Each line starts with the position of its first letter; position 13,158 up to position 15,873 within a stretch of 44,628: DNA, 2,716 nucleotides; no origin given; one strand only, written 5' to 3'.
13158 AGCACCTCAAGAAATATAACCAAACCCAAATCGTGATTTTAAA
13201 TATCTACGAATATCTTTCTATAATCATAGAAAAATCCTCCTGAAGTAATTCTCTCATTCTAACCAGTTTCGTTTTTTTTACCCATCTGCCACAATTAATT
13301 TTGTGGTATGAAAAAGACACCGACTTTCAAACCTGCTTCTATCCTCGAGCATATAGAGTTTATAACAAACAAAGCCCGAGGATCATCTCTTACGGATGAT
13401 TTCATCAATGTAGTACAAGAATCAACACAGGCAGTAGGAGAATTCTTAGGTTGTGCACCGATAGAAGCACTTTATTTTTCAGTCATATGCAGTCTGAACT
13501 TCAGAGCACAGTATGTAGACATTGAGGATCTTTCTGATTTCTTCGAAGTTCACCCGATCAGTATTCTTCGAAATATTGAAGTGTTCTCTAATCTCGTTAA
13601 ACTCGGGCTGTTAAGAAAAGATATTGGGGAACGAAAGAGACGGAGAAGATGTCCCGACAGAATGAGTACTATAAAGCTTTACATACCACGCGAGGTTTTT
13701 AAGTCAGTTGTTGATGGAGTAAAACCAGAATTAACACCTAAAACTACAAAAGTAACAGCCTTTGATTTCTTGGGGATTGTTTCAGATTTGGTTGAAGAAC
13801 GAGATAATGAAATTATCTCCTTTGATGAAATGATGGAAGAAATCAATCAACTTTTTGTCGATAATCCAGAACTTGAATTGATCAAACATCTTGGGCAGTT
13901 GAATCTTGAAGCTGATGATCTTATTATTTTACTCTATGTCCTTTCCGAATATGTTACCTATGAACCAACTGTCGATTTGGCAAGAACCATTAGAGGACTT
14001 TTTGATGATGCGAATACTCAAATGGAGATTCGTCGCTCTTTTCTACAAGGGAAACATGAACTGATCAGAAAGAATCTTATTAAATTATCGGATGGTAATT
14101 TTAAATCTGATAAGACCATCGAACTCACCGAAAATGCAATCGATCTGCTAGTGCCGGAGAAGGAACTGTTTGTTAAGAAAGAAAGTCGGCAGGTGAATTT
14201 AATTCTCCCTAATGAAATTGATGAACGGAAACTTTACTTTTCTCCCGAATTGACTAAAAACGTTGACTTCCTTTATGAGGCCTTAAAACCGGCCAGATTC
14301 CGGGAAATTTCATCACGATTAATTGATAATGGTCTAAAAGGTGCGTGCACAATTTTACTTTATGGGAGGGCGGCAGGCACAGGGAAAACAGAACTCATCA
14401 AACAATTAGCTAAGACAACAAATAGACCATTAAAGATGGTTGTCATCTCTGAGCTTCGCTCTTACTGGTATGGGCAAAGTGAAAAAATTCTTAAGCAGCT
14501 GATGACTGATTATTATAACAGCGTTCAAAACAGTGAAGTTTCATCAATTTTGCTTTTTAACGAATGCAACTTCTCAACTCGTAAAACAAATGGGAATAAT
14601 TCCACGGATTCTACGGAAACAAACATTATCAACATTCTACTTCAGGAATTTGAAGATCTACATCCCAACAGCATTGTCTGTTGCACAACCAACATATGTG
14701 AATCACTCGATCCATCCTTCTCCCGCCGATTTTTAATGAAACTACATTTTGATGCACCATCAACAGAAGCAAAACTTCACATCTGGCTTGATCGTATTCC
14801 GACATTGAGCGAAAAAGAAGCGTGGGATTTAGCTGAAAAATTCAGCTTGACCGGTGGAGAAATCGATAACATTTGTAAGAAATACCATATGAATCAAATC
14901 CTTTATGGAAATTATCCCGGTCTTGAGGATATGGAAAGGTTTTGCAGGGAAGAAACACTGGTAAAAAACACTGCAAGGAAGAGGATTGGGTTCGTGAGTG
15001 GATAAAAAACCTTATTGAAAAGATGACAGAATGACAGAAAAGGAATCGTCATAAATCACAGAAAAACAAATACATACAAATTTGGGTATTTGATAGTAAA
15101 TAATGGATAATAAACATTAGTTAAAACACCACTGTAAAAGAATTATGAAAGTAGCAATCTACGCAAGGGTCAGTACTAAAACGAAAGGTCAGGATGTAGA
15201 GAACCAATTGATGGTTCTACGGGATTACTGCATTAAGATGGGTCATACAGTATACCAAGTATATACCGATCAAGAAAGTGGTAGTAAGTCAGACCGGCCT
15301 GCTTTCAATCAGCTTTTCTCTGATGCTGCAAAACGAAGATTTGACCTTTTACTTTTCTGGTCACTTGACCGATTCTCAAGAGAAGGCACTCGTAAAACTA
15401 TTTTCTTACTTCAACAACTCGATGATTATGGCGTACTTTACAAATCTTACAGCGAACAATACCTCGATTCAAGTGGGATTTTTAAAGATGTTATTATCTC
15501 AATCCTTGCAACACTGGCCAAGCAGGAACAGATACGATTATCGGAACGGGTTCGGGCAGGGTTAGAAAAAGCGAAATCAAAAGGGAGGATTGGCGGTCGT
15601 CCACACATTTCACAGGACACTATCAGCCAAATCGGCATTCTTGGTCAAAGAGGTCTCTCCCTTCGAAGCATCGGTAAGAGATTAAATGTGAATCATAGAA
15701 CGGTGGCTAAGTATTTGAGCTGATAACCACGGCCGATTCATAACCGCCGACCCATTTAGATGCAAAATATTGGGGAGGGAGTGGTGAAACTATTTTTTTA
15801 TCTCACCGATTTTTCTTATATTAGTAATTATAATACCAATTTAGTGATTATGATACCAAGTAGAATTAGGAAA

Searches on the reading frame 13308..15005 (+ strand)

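Call 8: search_protein_families(library=pfam, proteins=[window:13308-15005:+], max_evalue=0.01)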
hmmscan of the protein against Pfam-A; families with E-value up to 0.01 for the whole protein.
window:13308-15005:+ (565 aa): 1 family
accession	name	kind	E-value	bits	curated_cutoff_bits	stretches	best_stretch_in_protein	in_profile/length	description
PF00004.35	AAA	-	1.4e-16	61.5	21.2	1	349-482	1-130/131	ATPase family associated with various cellular activities (AAA)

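Call 83: search_protein_families(library=ncbifam, proteins=[window:13308-15005:+], max_evalue=0.01)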
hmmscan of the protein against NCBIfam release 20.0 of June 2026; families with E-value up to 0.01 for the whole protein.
window:13308-15005:+ (565 aa): 8 families
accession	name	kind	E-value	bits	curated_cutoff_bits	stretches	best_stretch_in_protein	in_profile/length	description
NF042959.1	IteA_antiphage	equivalog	1.3e-20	73.9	510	1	283-551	67-324/367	anti-phage ATPase IteA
TIGR01243.1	CDC48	subfamily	8.5e-12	44.2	802.65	1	342-531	483-673/733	CDC48 family AAA ATPase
TIGR01242.2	TIGR01242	subfamily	2.6e-07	30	500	1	342-523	144-328/362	proteasome-activating nucleotidase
NF003069.1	PRK03992.1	subfamily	3e-07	29.9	500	1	342-531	161-353/379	proteasome-activating nucleotidase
NF041006.2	cell_div_CdvC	equivalog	4.5e-07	29.1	650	1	348-496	136-285/370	cell division protein CdvC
NF047748.1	PrtsmActNtasePan1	equivalog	1.7e-05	24.1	750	1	339-528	175-367/405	proteasome-activating nucleotidase Pan1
NF047747.1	PrtsmActNtasePan2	equivalog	5.2e-05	22.7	700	1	341-493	180-331/397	proteasome-activating nucleotidase Pan2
NF003745.1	PRK05342.1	equivalog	0.0096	14.8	359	0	348-430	111-193/418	ATP-dependent Clp protease ATP-binding subunit ClpX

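Call 84: search_protein_families(library=padloc, proteins=[window:13308-15005:+], max_evalue=0.01)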
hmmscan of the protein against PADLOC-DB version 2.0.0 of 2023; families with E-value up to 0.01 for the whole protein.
window:13308-15005:+ (565 aa): 7 families
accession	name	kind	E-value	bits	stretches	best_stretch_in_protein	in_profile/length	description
PDLC02196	IetA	-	2.4e-22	77.9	1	290-535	71-306/374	-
PDLC02195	IetA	-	5.2e-19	66.8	1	286-546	80-334/395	-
PDLC04232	IetA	-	8.2e-12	43.2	1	340-501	110-262/330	-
PDLC04231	IetA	-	7.3e-08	30.5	1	339-485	110-248/262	-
PDLC00915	TRIP13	-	2e-06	25.5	1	348-503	65-230/302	TRIP13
PDLC00914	TRIP13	-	3.5e-05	21.4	1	338-499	63-233/302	TRIP13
PDLC03838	DolB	-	0.004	14.4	0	345-375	165-194/375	-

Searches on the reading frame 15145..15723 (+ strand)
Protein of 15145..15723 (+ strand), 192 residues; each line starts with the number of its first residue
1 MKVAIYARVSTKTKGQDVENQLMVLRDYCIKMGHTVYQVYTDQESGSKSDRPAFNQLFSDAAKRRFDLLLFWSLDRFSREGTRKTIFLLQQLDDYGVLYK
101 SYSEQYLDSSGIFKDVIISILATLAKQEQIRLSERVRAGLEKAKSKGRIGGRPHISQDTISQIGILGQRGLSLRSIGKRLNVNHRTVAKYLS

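Call 8: search_protein_families(library=pfam, proteins=[window:15145-15723:+], max_evalue=0.01)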
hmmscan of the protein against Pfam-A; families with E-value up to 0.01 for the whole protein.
window:15145-15723:+ (192 aa): 2 families
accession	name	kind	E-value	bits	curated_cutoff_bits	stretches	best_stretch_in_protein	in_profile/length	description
PF00239.26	Resolvase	-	1.6e-29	103.3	23.3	1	3-148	1-144/145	Resolvase, N terminal domain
PF13936.12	HTH_38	-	1.2e-05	25.4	27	1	153-189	3-39/44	Helix-turn-helix domain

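Call 83: search_protein_families(library=ncbifam, proteins=[window:15145-15723:+], max_evalue=0.01)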
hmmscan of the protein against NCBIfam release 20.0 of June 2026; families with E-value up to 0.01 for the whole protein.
window:15145-15723:+ (192 aa): 8 families
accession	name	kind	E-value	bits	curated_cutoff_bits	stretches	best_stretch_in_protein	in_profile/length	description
NF041201.1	recomb_XisF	equivalog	3e-17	62.7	375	1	6-149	4-142/465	fdxN element excision recombinase XisF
NF047347.1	SCCmet_CcrC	equivalog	5.8e-15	54.8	900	1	2-152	4-159/558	cassette chromosome recombinase CcrC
NF033518.0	transpos_IS607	equivalog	2e-14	53.6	110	1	2-91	55-144/187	IS607 family transposase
NF047343.1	SCCmet_CcrB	equivalog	1e-13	50.9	900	1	2-159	8-167/542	cassette chromosome recombinase CcrB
NF047344.1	SCCmet_CcrA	equivalog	2.1e-11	43.6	700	1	3-148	3-147/442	cassette chromosome recombinase CcrA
NF049883.1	resolv_YneB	equivalog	2.8e-09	36.7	175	1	2-147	1-146/211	YneB family resolvase-like protein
NF009949.0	PRK13413.1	equivalog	1.4e-06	28.1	272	1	5-191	4-193/203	master DNA invertase Mpi family serine-type recombinase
NF040595.1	HTH_Cbp1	equivalog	0.005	16.8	140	1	127-191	24-83/135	CRISPR DNA repeat-binding protein Cbp1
